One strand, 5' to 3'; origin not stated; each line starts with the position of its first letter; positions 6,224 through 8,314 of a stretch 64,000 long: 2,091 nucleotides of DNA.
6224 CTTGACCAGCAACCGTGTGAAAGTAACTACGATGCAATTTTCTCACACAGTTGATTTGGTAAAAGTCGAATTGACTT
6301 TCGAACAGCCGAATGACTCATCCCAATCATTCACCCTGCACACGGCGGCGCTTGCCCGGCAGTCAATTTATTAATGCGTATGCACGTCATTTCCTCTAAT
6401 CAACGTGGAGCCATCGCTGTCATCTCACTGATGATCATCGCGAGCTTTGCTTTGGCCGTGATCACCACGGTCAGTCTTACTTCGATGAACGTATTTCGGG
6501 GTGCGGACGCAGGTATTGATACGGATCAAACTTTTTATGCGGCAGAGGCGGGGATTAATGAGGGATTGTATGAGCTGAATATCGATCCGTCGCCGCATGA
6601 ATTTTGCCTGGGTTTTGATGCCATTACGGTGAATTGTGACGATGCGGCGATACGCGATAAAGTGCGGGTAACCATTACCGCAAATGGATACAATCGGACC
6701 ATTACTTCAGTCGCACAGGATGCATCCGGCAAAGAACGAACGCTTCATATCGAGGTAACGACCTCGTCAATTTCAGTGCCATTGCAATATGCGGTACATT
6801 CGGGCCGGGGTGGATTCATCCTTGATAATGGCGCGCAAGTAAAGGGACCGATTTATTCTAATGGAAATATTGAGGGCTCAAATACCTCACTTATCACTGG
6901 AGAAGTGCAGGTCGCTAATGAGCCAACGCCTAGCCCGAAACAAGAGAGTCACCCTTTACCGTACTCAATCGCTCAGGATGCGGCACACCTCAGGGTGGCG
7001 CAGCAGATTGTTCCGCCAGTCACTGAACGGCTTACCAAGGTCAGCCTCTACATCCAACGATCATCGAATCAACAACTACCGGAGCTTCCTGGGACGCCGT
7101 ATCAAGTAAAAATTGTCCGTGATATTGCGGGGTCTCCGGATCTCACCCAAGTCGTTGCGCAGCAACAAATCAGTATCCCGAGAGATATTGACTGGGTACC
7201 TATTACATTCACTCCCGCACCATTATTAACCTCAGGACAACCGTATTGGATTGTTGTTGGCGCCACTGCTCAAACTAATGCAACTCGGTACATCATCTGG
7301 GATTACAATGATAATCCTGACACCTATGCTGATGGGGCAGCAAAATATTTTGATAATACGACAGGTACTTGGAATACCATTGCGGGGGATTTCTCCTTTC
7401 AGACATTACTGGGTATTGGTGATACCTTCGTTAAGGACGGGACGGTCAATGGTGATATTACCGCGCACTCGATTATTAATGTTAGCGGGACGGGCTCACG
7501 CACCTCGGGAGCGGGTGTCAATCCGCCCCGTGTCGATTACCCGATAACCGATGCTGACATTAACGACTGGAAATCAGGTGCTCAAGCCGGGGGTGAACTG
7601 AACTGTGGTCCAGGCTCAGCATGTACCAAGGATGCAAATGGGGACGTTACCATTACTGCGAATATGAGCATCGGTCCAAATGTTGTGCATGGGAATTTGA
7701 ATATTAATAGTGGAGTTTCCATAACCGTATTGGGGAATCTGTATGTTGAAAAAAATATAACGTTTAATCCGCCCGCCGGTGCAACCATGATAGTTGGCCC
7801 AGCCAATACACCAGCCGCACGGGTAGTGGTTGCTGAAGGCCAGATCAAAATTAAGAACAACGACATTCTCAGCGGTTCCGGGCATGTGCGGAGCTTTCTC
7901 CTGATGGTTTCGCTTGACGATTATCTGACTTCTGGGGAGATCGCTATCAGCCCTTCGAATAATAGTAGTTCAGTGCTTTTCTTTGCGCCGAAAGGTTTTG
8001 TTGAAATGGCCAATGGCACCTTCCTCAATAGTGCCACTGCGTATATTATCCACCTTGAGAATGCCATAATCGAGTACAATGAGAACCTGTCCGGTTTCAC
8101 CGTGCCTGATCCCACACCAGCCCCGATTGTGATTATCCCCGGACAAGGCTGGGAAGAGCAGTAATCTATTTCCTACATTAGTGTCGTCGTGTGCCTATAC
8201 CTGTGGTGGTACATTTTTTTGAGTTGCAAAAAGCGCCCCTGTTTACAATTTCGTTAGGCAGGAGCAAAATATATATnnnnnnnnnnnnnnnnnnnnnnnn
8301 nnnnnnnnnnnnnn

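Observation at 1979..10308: The type IV pilus operon ends in a giant PilX-like protein and secreted cysteine-rich proteins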

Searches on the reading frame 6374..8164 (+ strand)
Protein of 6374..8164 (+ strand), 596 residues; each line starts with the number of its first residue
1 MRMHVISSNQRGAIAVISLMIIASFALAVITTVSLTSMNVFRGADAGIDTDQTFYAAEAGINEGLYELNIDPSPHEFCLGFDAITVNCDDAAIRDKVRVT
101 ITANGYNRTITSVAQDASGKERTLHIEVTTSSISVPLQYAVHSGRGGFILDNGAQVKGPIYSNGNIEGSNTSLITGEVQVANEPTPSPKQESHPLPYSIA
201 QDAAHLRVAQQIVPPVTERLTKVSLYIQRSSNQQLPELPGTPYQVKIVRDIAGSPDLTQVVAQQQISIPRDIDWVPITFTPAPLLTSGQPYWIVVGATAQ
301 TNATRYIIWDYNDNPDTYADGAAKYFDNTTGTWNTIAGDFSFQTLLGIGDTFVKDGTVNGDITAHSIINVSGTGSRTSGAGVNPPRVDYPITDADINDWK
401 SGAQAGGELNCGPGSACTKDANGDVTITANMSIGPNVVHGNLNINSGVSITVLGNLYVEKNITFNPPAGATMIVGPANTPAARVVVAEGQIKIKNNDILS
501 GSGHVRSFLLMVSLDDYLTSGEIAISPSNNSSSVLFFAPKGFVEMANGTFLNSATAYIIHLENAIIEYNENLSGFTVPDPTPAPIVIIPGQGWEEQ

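Call 3: search_protein_families(library=pfam, proteins=[window:6374-8164:+], max_evalue=0.1)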
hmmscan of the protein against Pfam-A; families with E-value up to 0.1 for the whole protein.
window:6374-8164:+ (596 aa): 1 family
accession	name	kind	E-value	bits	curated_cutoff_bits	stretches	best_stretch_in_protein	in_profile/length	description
PF22414.1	Hia_Tpr_ring_dom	-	0.022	14.9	27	0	418-432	23-37/37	Trimeric autotransporter adhesin, Trp ring domain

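Call 4: search_protein_families(library=ncbifam, proteins=[window:6374-8164:+], max_evalue=0.1)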
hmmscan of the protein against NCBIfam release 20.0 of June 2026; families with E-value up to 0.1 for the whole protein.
window:6374-8164:+ (596 aa): 1 family
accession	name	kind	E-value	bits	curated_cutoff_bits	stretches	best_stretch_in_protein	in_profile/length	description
NF041539.1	choice_anch_R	domain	6.5e-06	26.2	30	1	220-342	34-150/155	choice-of-anchor R domain-containing protein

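Call 8: find_homologous_proteins(query=window:6374-8161:+)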
Query window:6374-8161:+ (596 aa): 20 proteins with E <= 0.001 among 8000 candidates.
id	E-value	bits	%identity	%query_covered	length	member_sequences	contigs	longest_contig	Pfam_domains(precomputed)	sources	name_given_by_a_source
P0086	0.0e+0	1329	100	100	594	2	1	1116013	-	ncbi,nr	ncbi:MAG: hypothetical protein HZC01_04175 [Candidatus Kerfeldbacteria bacterium]|nr:hypothetical pr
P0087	8.6e-230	782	62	98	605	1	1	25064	-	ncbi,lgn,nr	ncbi:MAG: hypothetical protein Q8P20_00005 [bacterium]|nr:hypothetical protein [bacterium]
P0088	6.7e-100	354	38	99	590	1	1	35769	-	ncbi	ncbi:MAG: hypothetical protein V1668_03090 [Patescibacteria group bacterium]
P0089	1.2e-99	353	38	99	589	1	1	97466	-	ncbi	-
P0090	1.8e-80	289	34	98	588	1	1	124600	-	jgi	jgi:hypothetical protein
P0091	3.1e-58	216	32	94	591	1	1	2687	-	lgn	-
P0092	3.5e-50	189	29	98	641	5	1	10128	-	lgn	-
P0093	1.1e-49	188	41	31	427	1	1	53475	PF14341.12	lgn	-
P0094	1.8e-43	167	31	90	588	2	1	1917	-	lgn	-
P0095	2.1e-43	167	28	100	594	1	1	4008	PF14341.12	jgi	jgi:Tfp pilus assembly protein PilX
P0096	7.8e-42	162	27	99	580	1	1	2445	PF14341.12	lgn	-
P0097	1.1e-37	148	29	96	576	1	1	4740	-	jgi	-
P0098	2.6e-33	134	29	94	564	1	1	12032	-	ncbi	-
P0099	1.2e-32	131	27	95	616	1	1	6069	-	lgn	-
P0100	2.9e-30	124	27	87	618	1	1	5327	-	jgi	jgi:hypothetical protein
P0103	1.7e-27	114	25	97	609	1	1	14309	-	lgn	-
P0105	8.9e-17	79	26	41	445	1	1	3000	PF14341.12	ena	-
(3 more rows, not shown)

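Call 18: find_encoding_contigs(protein=P0087, flank=10000, max_places=2)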
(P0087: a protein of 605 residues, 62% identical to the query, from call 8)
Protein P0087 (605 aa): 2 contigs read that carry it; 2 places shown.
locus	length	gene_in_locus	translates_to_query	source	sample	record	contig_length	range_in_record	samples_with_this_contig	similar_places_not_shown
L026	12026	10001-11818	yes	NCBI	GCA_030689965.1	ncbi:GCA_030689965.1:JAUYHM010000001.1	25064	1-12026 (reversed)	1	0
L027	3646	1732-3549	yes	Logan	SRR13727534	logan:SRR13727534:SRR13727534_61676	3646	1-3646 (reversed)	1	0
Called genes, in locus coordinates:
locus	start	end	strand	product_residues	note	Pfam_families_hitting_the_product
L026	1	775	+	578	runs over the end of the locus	PF01558:POR, PF01855:POR_N, PF02780:Transketolase_C, PF17147:PFOR_II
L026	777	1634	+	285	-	PF02775:TPP_enzyme_C, PF12367:PFO_beta_C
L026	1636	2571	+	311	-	PF00294:PfkB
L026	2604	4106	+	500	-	PF03062:MBOAT, PF13813:MBOAT_2 (weak)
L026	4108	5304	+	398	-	PF16822:ALGX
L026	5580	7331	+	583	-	PF05157:MshEN, PF00437:T2SSE, PF13401:AAA_22 (weak)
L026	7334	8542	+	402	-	PF28597:T2SSF_N, PF00482:T2SSF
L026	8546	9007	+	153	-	-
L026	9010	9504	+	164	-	-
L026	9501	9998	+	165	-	-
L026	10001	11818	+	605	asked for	-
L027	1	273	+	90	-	?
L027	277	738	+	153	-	-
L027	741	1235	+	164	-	-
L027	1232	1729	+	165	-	-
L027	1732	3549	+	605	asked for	-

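Call 19: find_encoding_contigs(protein=P0089, flank=10000, max_places=2)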
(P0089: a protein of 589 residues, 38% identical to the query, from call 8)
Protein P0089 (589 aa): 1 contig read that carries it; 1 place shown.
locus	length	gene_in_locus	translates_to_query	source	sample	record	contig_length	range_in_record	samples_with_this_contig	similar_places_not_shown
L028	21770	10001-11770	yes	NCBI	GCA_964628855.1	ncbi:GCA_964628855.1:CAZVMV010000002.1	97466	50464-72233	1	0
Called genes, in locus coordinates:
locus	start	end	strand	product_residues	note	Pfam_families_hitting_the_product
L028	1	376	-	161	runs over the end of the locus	PF00293:NUDIX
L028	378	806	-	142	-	-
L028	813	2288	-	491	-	PF01564:Spermine_synth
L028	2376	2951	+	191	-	PF13482:RNase_H_2, PF10108:DNA_pol_B_exo2 (faint)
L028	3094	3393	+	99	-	-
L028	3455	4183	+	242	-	-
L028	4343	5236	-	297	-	PF00535:Glycos_transf_2, PF10111:Glyco_tranf_2_2, PF13641:Glyco_tranf_2_3, PF02709:Glyco_transf_7C (weak)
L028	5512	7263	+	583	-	PF05157:MshEN, PF00437:T2SSE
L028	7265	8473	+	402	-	PF28597:T2SSF_N, PF00482:T2SSF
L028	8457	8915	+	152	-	PF07963:N_methyl (weak)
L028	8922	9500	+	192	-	-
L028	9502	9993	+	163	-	PF07963:N_methyl (faint)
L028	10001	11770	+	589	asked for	-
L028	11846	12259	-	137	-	-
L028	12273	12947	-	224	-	PF02463:SMC_N (faint), PF00005:ABC_tran, PF13304:AAA_21 (faint)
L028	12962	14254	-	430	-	PF12704:MacB_PCD, PF02687:FtsX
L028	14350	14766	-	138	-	PF00293:NUDIX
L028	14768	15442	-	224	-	PF01966:HD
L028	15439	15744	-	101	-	PF18916:Lycopene_cyc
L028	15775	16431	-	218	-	-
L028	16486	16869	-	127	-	PF01641:SelR, PF24046:At4g08330 (faint)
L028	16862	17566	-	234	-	PF05875:Ceramidase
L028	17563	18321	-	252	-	PF06790:UPF0259 (weak), PF25231:DUF7847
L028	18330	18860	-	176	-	-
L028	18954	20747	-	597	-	PF09992:NAGPA, PF01839:FG-GAP (faint), PF13517:FG-GAP_3 (weak)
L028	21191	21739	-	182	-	PF01625:PMSR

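Call 31: search_protein_families(library=pfam, alignment_id=A2, max_evalue=1)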
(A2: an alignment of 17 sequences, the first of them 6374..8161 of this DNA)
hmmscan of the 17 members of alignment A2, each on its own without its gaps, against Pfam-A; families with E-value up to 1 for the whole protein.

A. member 1, window:6374-8161:+ (596 aa): 3 families
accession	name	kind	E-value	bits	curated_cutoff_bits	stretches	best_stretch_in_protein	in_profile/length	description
PF22414.1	Hia_Tpr_ring_dom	-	0.022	14.9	27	0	418-432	23-37/37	Trimeric autotransporter adhesin, Trp ring domain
PF18886.6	DUF5649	-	0.36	11.6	25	1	423-470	2-51/68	Repeats of unknown function (DUF5649)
PF04519.19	Bactofilin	-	0.53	11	27.9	0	341-374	8-41/98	Polymer-forming cytoskeletal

B. families by the number of members that match (of 17 scanned): 14 families
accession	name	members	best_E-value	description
PF14341.11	PilX_N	7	1.3e-06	PilX N-terminal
PF18886.6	DUF5649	4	0.007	Repeats of unknown function (DUF5649)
PF04519.19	Bactofilin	4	0.18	Polymer-forming cytoskeletal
PF23981.1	DUF7305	2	0.00035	Domain of unknown function (DUF7305)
PF23924.1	DUF7263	2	0.015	Family of unknown function (DUF7263)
PF24078.1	Beta-sol_PIC_HAP1_IgA0_2nd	2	0.027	PIC/HAP1/IgA0 second beta-solenoid repeat region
PF24558.1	DUF7604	1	0.011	Domain of unknown function (DUF7604)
PF18560.7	Lectin_like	1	0.011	Lectin like domain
PF22414.1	Hia_Tpr_ring_dom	1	0.022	Trimeric autotransporter adhesin, Trp ring domain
PF20606.3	DUF6799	1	0.025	Domain of unknown function (DUF6799)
PF21916.1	mtd_2nd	1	0.087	Mtd second domain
PF16339.10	DUF4969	1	0.17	Domain of unknown function (DUF4969)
PF13313.11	DUF4082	1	0.19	Domain of unknown function (DUF4082)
PF10833.13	DUF2572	1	0.77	Protein of unknown function (DUF2572)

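Call 35: predict_structure(alignment_id=A2)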
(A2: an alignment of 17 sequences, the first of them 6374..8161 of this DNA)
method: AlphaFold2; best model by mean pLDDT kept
length: 596 residues; sequences in the alignment: 17
mean_pLDDT: 84.5   pTM: 0.71
mean pLDDT of the five models: 84.5, 84.3, 83.2, 79.4, 76.8
residues with pLDDT >= 90: 264; 70-90: 244; 50-70: 77; < 50: 11
segments of 3 or more residues with pLDDT < 50: 1-10
pLDDT, mean of each block of 10 residues (from residue 1): 43 62 72 63 61 84 84 87 82 87 88 85 86 87 92 95 92 95 75 82 88 85 91 69 87 94 90 89 87 85 87 74 89 91 80 92 92 86 81 90 91 92 95 94 93 95 87 86 92 86 89 90 84 83 90 95 93 80 58 61
secondary structure, 60 per line:
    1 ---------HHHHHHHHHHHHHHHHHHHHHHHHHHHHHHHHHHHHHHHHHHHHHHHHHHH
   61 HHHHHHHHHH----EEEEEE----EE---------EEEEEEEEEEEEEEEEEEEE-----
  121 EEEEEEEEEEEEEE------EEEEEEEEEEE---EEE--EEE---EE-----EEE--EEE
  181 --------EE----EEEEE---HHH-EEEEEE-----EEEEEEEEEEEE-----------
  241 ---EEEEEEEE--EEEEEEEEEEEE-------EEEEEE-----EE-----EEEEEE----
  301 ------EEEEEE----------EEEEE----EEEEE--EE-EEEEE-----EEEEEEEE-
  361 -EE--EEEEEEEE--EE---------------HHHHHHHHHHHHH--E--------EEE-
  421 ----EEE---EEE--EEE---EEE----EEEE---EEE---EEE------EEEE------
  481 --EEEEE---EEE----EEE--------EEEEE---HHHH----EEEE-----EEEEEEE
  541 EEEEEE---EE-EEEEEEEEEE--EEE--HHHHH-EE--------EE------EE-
elements in order: H10-70 E75-80 E96-115 E121-134 E141-151 E155-157 E160-162 E173-175 E178-180 E195-199 E207-212 E218-229 E244-251 E254-265 E273-278 E291-296 E307-312 E323-327 E332-336 E342-346 E352-359 E366-373 H393-405 E417-419 E425-427 E431-433 E436-438 E442-444 E449-452 E456-458 E462-464 E471-474 E483-487 E491-493 E498-500 E509-513 H517-520 E525-528 E534-546 E553-562 E565-567 H570-574

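Call 37: fold_search(model_id=the predicted structure, library=pdb)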
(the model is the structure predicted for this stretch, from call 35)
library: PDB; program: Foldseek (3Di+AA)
matches with E <= 10: 387; with E <= 0.001: 4
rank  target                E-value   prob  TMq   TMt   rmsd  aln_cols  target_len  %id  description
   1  9euj_G                1.2e-05  1.00  0.22  0.16   5.2       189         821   15  Cryo-EM structure of Staphylococcus aureus bacteriophage phi812 baseplate in the post-contraction state - sheath initi (released 2025-04-09)
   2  9eui_Q                1.3e-05  1.00  0.21  0.14   6.2       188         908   13  Cryo-EM structure of Staphylococcus aureus bacteriophage phi812 baseplate in the post-contraction state - complete (released 2025-04-09)
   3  8h2i_bG               3.3e-04  1.00  0.19  0.22  15.9       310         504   11  Near-atomic structure of five-fold averaged PBCV-1 capsid (released 2022-11-16)
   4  6qvi_B                7.6e-04  0.98  0.23  0.26  20.0       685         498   11  Crystal structure of competence-associated pilin ComZ from Thermus thermophilus (released 2019-05-29)
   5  8zdp_v                7.4e-03  1.00  0.19  0.15   4.5       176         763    8  Cryo-EM structure of Mycobacteriophage Douge Central fiber (gp20) (released 2025-06-25)
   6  8zdq_v                7.4e-03  1.00  0.19  0.13   4.5       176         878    8  Cryo-EM structure of Mycobacteriophage Douge complete baseplate (gp13, gp17, gp23, gp16, gp18 and gp20) (released 2025-06-25)
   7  3no8_A                2.7e-02  0.98  0.16  0.45   7.8       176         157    9  Crystal structure of the PHR domain from human BTBD2 Protein (released 2010-08-25)
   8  4ycg_B                3.4e-02  0.87  0.14  0.30   8.1       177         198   13  Pro-bone morphogenetic protein 9 (released 2015-03-04)
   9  9occ_E                6.3e-02  0.15  0.10  0.09  27.4       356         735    9  Sf11 bacteriophage tail (released 2025-11-12)
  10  3hwj_B                7.2e-02  0.96  0.15  0.46   6.9       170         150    8  Crystal structure of the second PHR domain of Mouse Myc-binding protein 2 (MYCBP-2) (released 2009-07-21)
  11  9wag_A                8.3e-02  0.85  0.13  0.32   7.9       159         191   12  Yeast-expressed polio type 1 expanded virus-like particles (released 2026-03-04)
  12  7kwc                  9.1e-02  0.41  0.13  0.26  28.1       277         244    9  Surface glycan-binding protein B (truncated) from Bacteroides thetaiotaomicron (released 2021-02-17)
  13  8x1l                  1.3e-01  0.21  0.12  0.23  12.3       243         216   12  Crystal structure of S96C/L132C mutant of FfIBP (released 2024-11-13)
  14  5lf2_B                1.4e-01  0.72  0.13  0.22   8.7       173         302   13  Crystal structure of laminin beta2 LE5-LF-LE6 (released 2016-07-27)
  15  1ciy                  1.5e-01  0.97  0.12  0.12   3.9       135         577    7  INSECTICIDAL TOXIN: STRUCTURE AND CHANNEL FORMATION (released 1997-01-27)
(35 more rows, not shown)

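Call 59: find_encoding_contigs(protein=P0090, flank=8000, max_places=1)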
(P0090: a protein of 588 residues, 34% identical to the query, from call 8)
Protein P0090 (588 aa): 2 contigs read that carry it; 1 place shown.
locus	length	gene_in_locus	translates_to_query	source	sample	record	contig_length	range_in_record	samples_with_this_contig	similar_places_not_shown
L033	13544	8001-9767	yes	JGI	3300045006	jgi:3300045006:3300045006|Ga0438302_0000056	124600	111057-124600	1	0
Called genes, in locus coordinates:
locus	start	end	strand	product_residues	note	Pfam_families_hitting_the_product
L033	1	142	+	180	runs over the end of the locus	-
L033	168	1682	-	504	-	PF10633:NPCBM_assoc (faint)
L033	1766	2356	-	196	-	PF03734:YkuD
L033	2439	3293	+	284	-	PF00106:adh_short, PF01370:Epimerase (weak), PF08659:KR, PF13561:adh_short_C2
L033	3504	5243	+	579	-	PF05157:MshEN, PF13191:AAA_16 (faint), PF20720:nSTAND3 (faint), PF00437:T2SSE, PF13401:AAA_22 (faint)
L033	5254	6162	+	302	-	PF28597:T2SSF_N (weak), PF00482:T2SSF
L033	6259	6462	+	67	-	PF00482:T2SSF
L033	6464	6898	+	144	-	-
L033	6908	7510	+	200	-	-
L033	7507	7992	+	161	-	PF07963:N_methyl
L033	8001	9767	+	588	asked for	-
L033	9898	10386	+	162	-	PF00258:Flavodoxin_1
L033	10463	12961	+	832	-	PF00690:Cation_ATPase_N, PF00122:E1-E2_ATPase, PF00702:Hydrolase, PF13246:Cation_ATPase, PF00689:Cation_ATPase_C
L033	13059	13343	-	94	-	PF00216:Bac_DNA_binding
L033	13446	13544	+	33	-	?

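Call 60: find_encoding_contigs(protein=P0103, flank=8000, max_places=1)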
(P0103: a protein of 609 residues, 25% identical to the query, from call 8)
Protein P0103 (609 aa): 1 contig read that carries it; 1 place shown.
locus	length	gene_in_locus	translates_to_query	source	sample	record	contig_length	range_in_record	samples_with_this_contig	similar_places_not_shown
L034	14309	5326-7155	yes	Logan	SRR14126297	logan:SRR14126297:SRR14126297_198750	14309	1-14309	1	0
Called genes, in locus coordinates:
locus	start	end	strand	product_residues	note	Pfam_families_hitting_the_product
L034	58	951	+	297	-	PF06750:A24_N_bact, PF01478:Peptidase_A24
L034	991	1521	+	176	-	PF07963:N_methyl, PF08334:T2SSG (weak)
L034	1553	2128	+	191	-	-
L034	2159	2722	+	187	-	-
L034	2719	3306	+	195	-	PF07963:N_methyl (weak)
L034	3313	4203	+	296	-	-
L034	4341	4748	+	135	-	PF07963:N_methyl (weak)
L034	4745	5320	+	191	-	-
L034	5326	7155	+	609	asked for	-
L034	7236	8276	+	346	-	PF11104:PilM_2, PF06723:MreB_Mbl (weak), PF14450:FtsA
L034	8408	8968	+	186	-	-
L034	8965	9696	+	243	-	PF04350:PilO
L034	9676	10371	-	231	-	PF01746:tRNA_m1G_MT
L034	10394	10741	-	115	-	PF13083:KH_KhpA-B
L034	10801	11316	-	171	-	-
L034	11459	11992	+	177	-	PF13847:Methyltransf_31 (weak)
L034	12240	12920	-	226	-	PF14622:Ribonucleas_3_3, PF00636:Ribonuclease_3, PF14709:DND1_DSRM (faint), PF22892:DSRM_MRPL44, PF00035:dsrm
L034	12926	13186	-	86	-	PF00550:PP-binding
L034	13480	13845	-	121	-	PF01029:NusB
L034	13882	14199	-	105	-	-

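Call 64: search_solved_structures(query=A2, max_evalue=10, show_alignments=3)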
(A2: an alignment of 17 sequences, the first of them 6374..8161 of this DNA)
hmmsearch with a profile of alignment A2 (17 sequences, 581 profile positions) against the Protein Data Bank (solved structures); distinct sequences matched with E-value up to 10: 4.
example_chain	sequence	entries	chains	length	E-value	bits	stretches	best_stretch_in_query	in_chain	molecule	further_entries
3win_D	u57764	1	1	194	0.16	13.4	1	126-218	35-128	HA3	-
4lo4_A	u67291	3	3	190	0.25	12.7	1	126-218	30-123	HA-70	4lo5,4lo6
1t0p_B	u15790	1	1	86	0.41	12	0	139-164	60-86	Intercellular adhesion molecule-3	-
6qvi_A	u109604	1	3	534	3.3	9.1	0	39-86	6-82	ComZ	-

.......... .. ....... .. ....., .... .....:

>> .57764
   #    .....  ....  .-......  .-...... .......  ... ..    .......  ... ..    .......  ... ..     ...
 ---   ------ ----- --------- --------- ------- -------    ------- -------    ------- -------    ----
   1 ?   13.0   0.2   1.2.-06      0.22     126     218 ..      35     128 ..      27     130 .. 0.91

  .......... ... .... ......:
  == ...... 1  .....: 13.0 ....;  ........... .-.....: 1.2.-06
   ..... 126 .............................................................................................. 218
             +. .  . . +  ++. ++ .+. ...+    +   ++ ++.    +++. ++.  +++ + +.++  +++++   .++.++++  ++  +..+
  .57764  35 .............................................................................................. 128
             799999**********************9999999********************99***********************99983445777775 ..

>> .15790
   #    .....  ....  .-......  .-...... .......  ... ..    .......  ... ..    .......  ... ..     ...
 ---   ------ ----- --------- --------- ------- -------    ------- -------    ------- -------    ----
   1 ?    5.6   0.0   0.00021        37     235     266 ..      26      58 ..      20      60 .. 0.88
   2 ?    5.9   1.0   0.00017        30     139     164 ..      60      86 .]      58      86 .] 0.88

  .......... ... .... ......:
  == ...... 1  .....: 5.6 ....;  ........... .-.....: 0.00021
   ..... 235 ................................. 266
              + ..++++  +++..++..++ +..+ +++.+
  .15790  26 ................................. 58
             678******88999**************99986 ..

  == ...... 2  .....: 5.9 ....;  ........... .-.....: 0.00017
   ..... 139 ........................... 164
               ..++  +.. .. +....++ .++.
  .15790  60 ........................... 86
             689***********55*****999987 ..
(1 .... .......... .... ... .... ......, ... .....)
